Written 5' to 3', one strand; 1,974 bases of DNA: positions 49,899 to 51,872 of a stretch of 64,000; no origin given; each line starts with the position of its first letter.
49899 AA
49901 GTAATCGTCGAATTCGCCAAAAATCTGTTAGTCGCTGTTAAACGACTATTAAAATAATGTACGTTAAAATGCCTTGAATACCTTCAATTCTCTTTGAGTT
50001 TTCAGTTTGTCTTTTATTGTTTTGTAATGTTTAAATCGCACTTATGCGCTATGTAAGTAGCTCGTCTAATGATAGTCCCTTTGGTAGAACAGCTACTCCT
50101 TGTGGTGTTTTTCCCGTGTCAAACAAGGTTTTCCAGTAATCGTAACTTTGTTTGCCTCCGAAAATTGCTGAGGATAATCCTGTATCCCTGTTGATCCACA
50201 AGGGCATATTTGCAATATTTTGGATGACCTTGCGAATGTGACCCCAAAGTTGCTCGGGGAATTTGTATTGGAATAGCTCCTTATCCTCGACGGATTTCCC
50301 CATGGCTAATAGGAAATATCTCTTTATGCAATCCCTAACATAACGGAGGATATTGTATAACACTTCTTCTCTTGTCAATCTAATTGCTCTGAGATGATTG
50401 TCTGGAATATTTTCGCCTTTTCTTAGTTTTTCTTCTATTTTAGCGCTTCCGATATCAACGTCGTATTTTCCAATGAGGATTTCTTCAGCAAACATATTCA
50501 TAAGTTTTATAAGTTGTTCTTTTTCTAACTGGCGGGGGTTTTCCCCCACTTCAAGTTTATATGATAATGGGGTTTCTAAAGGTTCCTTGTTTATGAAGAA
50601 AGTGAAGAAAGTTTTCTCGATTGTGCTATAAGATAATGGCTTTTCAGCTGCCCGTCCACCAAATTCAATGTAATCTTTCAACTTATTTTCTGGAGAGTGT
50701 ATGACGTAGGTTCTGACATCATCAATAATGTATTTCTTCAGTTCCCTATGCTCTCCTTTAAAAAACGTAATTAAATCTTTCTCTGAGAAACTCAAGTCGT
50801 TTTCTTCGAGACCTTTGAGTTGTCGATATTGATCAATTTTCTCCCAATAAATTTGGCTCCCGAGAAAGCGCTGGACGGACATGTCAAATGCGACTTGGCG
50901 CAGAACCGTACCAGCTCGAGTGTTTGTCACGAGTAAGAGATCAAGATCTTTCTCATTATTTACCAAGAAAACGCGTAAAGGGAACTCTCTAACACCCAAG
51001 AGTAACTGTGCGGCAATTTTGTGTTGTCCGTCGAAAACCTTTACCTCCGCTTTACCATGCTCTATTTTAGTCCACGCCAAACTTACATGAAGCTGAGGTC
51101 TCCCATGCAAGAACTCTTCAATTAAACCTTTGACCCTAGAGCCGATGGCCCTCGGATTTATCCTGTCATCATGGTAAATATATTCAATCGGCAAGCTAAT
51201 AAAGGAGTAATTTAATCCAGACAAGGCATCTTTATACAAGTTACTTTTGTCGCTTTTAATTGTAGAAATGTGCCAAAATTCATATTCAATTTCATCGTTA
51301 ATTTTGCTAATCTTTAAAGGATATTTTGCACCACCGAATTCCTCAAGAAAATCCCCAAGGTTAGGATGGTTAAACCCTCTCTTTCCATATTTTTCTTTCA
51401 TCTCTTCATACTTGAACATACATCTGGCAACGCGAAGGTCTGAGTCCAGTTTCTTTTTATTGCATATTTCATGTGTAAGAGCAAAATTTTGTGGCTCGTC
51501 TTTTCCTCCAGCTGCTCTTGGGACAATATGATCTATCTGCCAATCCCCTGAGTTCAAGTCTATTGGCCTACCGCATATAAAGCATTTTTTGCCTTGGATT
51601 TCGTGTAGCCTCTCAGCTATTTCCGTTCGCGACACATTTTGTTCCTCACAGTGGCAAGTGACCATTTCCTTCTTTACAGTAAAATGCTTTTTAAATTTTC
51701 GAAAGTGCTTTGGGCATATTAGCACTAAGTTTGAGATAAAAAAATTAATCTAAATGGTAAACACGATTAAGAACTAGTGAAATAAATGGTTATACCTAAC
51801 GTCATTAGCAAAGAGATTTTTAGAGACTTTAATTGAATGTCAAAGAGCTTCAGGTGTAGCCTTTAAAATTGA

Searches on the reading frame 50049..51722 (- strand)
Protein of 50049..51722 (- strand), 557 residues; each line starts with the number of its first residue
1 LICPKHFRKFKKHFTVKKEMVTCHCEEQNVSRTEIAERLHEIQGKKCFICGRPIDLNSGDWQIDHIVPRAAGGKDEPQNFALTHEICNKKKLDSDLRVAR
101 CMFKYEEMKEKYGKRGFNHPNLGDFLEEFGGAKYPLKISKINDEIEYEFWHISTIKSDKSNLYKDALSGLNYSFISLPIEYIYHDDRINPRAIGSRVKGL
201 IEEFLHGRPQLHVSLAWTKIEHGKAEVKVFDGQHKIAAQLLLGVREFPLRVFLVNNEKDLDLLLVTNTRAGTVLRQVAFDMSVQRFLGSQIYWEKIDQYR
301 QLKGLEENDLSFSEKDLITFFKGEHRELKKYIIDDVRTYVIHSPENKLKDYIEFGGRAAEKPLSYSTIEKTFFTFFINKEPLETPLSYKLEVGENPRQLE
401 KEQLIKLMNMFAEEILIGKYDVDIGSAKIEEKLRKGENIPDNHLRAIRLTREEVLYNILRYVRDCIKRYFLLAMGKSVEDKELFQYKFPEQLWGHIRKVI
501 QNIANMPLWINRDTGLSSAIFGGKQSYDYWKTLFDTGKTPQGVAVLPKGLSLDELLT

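Call 16: search_protein_families(library=pfam, proteins=[window:50049-51722:-], max_evalue=0.01)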
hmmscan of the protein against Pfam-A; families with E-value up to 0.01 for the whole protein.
window:50049-51722:- (557 aa): 3 families
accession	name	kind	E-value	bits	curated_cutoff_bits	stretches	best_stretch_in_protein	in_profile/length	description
PF01844.29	HNH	-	4.1e-10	40.1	21.4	1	47-91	1-44/47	HNH endonuclease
PF14279.12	HNH_5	-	6.1e-06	26.5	27.5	1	47-91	1-43/56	HNH endonuclease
PF13395.12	HNH_4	-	7.8e-05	23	22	1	50-93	4-50/54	HNH endonuclease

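Call 79: search_protein_families(library=padloc, proteins=[window:50049-51722:-], max_evalue=0.001)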
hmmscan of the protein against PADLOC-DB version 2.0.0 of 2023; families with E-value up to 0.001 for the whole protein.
window:50049-51722:- (557 aa): 8 families
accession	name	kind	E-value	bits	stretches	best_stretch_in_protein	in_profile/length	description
PDLC00325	PtuB1|PtuB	-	5.7e-07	27.4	1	25-98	32-108/213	Unknown function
PDLC00350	PtuB1|PtuB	-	1.2e-06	26.6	1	25-95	30-103/224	Unknown function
PDLC00335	PtuB1|PtuB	-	2.9e-06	25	1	31-112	35-121/214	Unknown function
PDLC00973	Cas9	-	9e-06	22.4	1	29-93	589-657/830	CRISPR subtype II RNA-guided endonuclease Cas9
PDLC01256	Cas9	-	1.6e-05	21.9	1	30-94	497-562/711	"CAS-II-A,CAS-II-B,CAS-II-C; effector__SPE"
PDLC00345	PtuB1|PtuB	-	7.9e-05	20.3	1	32-125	39-132/223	Unknown function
PDLC00332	PtuB1|PtuB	-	0.00017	19.5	1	4-71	10-72/212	Unknown function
PDLC00323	PtuB1|PtuB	-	0.00026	18.7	1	30-92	20-81/215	Unknown function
